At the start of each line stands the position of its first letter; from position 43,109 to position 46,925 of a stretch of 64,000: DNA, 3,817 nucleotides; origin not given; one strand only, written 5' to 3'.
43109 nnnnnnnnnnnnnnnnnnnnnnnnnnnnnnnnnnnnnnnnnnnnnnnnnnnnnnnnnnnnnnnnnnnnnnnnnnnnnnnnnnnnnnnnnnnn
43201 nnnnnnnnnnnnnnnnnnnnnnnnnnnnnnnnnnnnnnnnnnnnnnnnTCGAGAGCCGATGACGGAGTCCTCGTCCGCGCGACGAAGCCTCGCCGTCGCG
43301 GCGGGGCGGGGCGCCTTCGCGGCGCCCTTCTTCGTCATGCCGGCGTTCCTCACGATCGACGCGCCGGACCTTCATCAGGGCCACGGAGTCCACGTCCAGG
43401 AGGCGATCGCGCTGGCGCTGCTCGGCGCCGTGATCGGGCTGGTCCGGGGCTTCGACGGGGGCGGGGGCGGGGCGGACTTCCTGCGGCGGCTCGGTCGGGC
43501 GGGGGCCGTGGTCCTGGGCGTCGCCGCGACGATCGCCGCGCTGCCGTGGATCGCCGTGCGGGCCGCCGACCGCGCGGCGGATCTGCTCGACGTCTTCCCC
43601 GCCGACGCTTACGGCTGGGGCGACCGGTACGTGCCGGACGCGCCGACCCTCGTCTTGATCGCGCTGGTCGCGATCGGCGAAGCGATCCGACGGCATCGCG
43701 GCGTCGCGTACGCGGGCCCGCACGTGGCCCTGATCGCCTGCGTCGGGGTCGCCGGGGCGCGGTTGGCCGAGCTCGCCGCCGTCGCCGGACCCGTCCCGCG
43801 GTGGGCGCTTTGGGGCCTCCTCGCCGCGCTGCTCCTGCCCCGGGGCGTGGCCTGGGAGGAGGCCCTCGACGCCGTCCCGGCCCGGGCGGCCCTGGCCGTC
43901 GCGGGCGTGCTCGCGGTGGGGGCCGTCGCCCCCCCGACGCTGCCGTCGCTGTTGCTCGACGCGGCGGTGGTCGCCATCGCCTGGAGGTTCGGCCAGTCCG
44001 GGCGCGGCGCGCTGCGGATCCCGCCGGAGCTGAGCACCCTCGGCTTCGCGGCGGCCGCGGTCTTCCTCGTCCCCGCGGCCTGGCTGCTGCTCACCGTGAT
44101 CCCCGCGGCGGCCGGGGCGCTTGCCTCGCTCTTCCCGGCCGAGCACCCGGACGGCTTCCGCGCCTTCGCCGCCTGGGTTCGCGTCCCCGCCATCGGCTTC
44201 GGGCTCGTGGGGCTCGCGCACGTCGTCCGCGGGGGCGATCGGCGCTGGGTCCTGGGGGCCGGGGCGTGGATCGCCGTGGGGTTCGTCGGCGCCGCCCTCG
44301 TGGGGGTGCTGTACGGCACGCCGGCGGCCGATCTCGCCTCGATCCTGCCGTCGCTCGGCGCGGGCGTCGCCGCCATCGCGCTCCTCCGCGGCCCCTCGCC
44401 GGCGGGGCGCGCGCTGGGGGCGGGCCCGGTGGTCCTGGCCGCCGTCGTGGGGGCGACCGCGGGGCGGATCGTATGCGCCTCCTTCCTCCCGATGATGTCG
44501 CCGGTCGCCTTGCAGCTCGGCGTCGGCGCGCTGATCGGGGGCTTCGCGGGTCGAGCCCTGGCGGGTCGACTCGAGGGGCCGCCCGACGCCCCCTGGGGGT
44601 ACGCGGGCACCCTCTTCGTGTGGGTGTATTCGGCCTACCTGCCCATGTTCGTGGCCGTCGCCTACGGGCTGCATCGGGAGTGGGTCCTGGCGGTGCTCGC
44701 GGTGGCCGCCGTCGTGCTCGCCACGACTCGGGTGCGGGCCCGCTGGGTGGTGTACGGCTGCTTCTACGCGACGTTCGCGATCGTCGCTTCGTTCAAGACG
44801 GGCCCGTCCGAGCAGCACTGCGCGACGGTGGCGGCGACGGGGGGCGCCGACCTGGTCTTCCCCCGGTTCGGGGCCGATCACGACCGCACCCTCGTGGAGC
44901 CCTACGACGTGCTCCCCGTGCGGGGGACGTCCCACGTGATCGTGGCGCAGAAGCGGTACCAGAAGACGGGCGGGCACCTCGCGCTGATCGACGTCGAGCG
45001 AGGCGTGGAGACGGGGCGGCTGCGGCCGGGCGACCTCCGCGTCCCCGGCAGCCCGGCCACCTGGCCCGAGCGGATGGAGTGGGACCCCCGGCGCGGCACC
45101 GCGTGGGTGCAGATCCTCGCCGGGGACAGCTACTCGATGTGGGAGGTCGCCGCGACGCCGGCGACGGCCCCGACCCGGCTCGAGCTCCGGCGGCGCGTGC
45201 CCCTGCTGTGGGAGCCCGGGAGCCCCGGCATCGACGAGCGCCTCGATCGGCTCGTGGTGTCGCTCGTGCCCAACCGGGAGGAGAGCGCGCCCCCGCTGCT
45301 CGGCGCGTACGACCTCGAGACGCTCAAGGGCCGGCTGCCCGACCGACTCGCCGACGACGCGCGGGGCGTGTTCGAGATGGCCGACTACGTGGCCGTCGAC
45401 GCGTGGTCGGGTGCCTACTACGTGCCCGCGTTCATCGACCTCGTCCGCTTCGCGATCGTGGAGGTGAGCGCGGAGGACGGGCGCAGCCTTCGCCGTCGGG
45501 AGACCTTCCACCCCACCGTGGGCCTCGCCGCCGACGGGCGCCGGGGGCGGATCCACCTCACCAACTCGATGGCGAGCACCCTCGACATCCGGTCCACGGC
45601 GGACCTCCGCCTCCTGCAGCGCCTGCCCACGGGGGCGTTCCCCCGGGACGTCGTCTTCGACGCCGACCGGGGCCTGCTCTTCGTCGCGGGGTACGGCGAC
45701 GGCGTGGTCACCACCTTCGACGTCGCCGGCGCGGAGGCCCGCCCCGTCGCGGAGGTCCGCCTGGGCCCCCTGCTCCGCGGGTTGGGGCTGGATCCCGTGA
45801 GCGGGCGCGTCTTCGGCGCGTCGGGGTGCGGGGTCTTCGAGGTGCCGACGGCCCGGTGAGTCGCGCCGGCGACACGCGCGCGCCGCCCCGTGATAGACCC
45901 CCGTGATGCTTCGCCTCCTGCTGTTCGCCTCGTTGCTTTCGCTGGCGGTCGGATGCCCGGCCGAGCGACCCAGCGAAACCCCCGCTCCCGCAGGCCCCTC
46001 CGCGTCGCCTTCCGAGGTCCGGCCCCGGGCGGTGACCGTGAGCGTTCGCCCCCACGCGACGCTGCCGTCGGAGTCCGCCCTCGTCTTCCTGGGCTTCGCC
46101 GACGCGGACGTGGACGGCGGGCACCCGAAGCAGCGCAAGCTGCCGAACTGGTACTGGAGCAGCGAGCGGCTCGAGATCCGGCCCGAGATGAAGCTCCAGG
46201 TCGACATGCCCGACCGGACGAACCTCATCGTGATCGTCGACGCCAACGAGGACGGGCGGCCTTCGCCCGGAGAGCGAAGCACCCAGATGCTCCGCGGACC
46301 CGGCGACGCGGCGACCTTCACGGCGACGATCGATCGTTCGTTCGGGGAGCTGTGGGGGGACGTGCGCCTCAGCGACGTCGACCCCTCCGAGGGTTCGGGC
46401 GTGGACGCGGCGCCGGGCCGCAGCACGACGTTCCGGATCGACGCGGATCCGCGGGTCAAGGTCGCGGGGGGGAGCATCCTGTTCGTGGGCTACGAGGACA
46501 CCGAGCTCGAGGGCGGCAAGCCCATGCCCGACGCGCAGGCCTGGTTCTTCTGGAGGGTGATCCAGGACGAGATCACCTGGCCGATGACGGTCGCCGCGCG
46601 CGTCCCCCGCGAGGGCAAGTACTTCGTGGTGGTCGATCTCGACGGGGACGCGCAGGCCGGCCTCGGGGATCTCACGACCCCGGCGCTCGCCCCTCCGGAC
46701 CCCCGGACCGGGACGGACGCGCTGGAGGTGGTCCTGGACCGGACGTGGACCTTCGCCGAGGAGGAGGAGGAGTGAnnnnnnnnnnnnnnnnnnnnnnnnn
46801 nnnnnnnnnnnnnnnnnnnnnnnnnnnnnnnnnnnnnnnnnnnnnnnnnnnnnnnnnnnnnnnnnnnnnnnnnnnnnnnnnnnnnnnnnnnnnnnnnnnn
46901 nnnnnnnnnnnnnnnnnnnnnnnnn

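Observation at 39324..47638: Six-gene coupled plus-strand operon: B12-radical SAM, receiver-kinase, RCC1 lipoprotein, TM β-propeller, lipoprotein, Hsp33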

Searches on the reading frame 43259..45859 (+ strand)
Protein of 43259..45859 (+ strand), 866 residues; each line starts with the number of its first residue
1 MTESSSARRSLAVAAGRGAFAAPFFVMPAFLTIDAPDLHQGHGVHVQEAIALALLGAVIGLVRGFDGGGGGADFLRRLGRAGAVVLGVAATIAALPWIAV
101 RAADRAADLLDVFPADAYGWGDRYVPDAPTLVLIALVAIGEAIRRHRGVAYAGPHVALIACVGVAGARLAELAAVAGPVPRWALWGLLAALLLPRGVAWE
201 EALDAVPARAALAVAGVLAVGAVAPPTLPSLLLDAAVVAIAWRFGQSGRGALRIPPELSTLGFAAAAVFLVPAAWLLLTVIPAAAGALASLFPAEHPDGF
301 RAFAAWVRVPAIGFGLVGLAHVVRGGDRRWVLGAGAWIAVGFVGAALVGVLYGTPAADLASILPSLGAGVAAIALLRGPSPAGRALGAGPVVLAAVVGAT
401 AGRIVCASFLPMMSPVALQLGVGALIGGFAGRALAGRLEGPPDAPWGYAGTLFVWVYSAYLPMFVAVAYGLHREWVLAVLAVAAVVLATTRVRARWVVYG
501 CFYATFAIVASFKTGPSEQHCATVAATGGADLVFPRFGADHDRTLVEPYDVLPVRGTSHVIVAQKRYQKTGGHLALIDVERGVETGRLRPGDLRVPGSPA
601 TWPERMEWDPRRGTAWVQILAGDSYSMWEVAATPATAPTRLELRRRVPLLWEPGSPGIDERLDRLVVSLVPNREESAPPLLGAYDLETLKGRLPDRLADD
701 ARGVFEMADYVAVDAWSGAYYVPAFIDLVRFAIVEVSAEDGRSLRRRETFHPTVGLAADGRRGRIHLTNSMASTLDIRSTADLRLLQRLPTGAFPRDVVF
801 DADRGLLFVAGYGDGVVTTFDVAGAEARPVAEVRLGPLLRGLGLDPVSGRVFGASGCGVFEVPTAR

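Call 3: search_protein_families(library=pfam, proteins=[window:43259-45859:+], max_evalue=0.01)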
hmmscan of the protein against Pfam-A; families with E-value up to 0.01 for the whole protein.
window:43259-45859:+ (866 aa): 0 families

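Call 7: search_protein_families(library=ncbifam, proteins=[window:43259-45859:+], max_evalue=0.01)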
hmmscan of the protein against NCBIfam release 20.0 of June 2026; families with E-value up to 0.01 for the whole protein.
window:43259-45859:+ (866 aa): 1 family
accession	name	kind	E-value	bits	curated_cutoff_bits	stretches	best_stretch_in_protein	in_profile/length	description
TIGR03866.1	PQQ_ABC_repeats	subfamily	0.0015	17.6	287.3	1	764-846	54-134/310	PQQ-dependent catabolism-associated beta-propeller protein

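Call 24: find_homologous_proteins(query=window:43259-45859:+, max_evalue=0.00001)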
Query window:43259-45859:+ (866 aa): 3 proteins with E <= 0.00001 among 8000 candidates.
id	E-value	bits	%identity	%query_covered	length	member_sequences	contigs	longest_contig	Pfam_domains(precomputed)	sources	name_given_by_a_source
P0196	0.0e+0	1875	100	100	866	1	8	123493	-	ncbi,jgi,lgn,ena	-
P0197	1.1e-230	786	52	97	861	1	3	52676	-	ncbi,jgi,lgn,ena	-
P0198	7.9e-206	704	47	98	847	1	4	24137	-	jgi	jgi:hypothetical protein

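Call 26: find_encoding_contigs(protein=P0197, flank=10000, max_places=2)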
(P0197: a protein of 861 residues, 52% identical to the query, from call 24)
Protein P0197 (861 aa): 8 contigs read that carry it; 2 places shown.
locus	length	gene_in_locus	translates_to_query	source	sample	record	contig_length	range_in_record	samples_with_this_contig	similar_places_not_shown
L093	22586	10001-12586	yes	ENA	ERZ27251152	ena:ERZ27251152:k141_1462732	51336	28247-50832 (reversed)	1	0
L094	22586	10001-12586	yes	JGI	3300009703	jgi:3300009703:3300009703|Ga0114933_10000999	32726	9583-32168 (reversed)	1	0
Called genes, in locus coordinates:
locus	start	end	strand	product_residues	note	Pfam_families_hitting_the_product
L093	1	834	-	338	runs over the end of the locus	-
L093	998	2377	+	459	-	PF11617:Cu-binding_MopE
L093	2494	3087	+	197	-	PF07638:Sigma70_ECF (weak), PF04542:Sigma70_r2, PF22029:PhyR_sigma2 (faint), PF08281:Sigma70_r4_2, PF04545:Sigma70_r4 (weak)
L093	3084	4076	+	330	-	-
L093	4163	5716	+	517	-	-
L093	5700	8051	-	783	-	-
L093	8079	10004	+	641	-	-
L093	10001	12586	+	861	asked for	-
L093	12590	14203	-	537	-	PF13517:FG-GAP_3 (faint), PF01839:FG-GAP (weak), PF07593:UnbV_ASPIC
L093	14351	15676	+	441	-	PF13699:eCIS_core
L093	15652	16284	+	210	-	-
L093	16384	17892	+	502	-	PF02310:B12-binding, PF04055:Radical_SAM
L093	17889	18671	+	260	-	PF00753:Lactamase_B (weak), PF13483:Lactamase_B_3 (weak), PF12706:Lactamase_B_2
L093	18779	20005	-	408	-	PF00795:CN_hydrolase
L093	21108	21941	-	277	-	-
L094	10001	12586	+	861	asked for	-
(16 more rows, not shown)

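Call 27: find_encoding_contigs(protein=P0198, flank=10000, max_places=2)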
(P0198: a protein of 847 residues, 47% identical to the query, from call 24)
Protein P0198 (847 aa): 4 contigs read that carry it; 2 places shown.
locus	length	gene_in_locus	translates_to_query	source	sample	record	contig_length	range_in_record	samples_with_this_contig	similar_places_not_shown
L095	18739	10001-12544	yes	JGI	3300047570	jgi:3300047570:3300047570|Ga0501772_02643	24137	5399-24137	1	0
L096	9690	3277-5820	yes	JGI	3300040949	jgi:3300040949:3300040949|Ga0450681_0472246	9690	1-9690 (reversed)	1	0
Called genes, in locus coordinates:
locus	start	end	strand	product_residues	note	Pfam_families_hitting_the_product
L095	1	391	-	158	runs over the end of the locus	-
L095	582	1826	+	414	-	-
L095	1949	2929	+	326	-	PF00657:Lipase_GDSL (weak), PF13472:Lipase_GDSL_2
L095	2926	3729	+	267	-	-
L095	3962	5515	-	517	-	-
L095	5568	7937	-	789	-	-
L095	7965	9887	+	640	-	-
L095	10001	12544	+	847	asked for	-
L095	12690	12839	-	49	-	-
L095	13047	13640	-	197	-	-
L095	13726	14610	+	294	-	PF07264:EI24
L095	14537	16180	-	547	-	PF13432:TPR_16 (faint)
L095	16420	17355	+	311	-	PF02951:GSH-S_N, PF02955:GSH-S_ATP, PF08443:RimK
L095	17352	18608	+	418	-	PF12895:ANAPC3 (faint), PF13424:TPR_12 (faint), PF07719:TPR_2 (faint), PF13174:TPR_6 (faint), PF13181:TPR_8 (faint), PF13428:TPR_14 (faint), PF13432:TPR_16 (faint), PF00515:TPR_1 (weak), +1 more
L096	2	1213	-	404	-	?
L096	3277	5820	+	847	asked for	-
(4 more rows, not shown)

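Call 32: search_solved_structures(query=A2, max_evalue=10)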
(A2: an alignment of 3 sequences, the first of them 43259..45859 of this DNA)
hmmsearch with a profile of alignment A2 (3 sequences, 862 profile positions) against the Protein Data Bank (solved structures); distinct sequences matched with E-value up to 10: 2.
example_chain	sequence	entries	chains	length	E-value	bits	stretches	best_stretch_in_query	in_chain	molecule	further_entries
1l0q_A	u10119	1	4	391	4.9e-07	31.3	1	751-850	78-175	Surface layer protein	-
6byq_A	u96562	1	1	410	1.1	10.2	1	24-60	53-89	Tyrosine--tRNA ligase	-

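Call 72: predict_structure(alignment_id=A2)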
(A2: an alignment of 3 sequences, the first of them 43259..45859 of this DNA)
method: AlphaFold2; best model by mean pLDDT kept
length: 866 residues; sequences in the alignment: 3
mean_pLDDT: 36.7   pTM: 0.30
mean pLDDT of the five models: 36.7, 36.2, 36.2, 35.1, 34.8
residues with pLDDT >= 90: 0; 70-90: 18; 50-70: 95; < 50: 753
segments of 3 or more residues with pLDDT < 50: 1-549, 566-571, 621-624, 649-798, 811-815, 824-827, 836-866
pLDDT, mean of each block of 10 residues (from residue 1): 28 28 29 28 29 31 28 31 33 33 36 33 30 33 33 30 35 34 40 31 32 38 36 43 35 30 31 32 33 31 32 38 38 42 39 34 40 37 36 43 35 33 35 33 35 39 38 44 42 41 43 32 29 24 39 65 51 68 70 58 54 57 56 58 62 31 27 23 25 28 23 25 25 30 27 26 27 29 33 39 56 49 52 45 25 24 22
secondary structure, 60 per line:
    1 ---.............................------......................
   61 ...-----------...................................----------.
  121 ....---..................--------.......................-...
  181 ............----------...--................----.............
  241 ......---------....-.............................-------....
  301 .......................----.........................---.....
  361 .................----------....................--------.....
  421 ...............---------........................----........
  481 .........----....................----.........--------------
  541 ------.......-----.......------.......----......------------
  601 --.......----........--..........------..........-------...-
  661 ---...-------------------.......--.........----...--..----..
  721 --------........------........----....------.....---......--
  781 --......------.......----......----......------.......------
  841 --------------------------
elements in order (helices of 4 or more, strands of 3 or more residues): H4-32 H39-63 H75-109 H120-124 H128-145 H154-176 H178-192 H208-223 H228-246 H256-259 H261-289 H297-323 H328-352 H356-377 H388-407 H416-435 H445-468 H473-489 H494-513 H518-526 E547-553 E559-565 E572-578 E583-588 E603-609 E614-621 E624-633 E640-649 E657-659 E664-666 H686-692 H695-703 E729-736 E743-750 E755-758 E765-769 E773-778 H783-788 E795-801 E806-811 E816-821 E828-834

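Call 75: search_protein_families(library=padloc, proteins=[window:43259-45859:+], max_evalue=0.001)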
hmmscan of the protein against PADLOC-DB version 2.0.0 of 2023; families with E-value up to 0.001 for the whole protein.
window:43259-45859:+ (866 aa): 0 families

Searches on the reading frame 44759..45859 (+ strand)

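Call 33: search_protein_families(library=pfam, proteins=[window:44759-45859:+], max_evalue=10)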
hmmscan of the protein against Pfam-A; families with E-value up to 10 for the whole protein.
window:44759-45859:+ (366 aa): 1 family
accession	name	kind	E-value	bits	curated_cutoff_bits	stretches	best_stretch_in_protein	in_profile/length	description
PF10282.15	Lactonase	-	0.016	14.9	21.7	1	274-323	270-321/344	Lactonase, 7-bladed beta-propeller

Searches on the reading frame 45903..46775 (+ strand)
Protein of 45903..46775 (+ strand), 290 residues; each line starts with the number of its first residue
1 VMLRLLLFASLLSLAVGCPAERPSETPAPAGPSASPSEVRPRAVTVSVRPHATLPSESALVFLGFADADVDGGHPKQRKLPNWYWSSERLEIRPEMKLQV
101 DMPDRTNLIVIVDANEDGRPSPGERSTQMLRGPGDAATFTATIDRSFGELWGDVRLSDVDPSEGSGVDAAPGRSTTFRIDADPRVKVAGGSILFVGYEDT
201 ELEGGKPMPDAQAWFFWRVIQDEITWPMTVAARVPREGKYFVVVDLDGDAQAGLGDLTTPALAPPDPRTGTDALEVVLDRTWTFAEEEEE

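Call 3: search_protein_families(library=pfam, proteins=[window:45903-46775:+], max_evalue=0.01)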
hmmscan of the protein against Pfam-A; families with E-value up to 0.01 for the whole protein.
window:45903-46775:+ (290 aa): 0 families

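Call 7: search_protein_families(library=ncbifam, proteins=[window:45903-46775:+], max_evalue=0.01)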
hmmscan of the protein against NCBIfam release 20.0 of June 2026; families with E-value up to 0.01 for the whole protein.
window:45903-46775:+ (290 aa): 0 families

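Call 33: search_protein_families(library=pfam, proteins=[window:45903-46775:+], max_evalue=10)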
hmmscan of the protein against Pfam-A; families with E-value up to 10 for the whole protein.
window:45903-46775:+ (290 aa): 0 families

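Call 69: search_protein_representatives(protein=window:45903-46775:+)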
Query: 290 residues. Proteins with E-value up to 0.001 (for the whole library): 58; up to 1e-10: 32; up to 1e-30: 3. The best 58 are listed.
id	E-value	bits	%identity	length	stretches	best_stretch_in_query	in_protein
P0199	4.6e-190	646.6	100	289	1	2-290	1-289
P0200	3.4e-86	305.6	47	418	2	52-289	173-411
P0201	5.2e-43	163.9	30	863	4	177-284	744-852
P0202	1.3e-30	123.2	36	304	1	56-290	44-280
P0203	3.6e-28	115.2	32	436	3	162-287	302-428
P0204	4.2e-27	111.7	28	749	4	38-259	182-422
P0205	8.9e-25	104.0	30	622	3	30-286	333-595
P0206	1.4e-22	96.8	31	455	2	6-286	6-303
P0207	2.3e-22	96.1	30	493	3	14-148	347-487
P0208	1.6e-20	90.1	31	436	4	28-132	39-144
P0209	1.1e-18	84.1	28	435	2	6-262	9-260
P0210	5.4e-18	81.8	28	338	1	47-285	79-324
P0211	7.2e-17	78.1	29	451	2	22-283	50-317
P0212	1.0e-16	77.6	30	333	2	26-147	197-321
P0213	6.5e-16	74.9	29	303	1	20-279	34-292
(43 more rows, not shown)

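Call 71: search_protein_families(library=pfam, alignment_id=A4, max_evalue=0.01)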
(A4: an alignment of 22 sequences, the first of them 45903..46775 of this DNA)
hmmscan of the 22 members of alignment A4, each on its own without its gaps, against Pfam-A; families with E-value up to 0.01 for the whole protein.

A. member 1, window:45903-46775:+ (290 aa): 0 families

B. families by the number of members that match (of 22 scanned): 8 families
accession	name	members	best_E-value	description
PF00036.39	EF-hand_1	2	0.0031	EF hand domain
PF13405.12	EF-hand_6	2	0.0036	EF-hand domain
PF00892.27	EamA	1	4.4e-35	EamA-like transporter family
PF13517.12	FG-GAP_3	1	0.00039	FG-GAP-like repeat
PF03151.22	TPT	1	0.00064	Triose-phosphate Transporter family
PF13499.12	EF-hand_7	1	0.0011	EF-hand domain pair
PF10639.15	TMEM234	1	0.0014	Putative transmembrane family 234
PF12388.14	Peptidase_M57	1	0.0076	Dual-action HEIGH metallo-peptidase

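Call 75: search_protein_families(library=padloc, proteins=[window:45903-46775:+], max_evalue=0.001)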
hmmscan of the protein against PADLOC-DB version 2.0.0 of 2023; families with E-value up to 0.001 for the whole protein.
window:45903-46775:+ (290 aa): 0 families
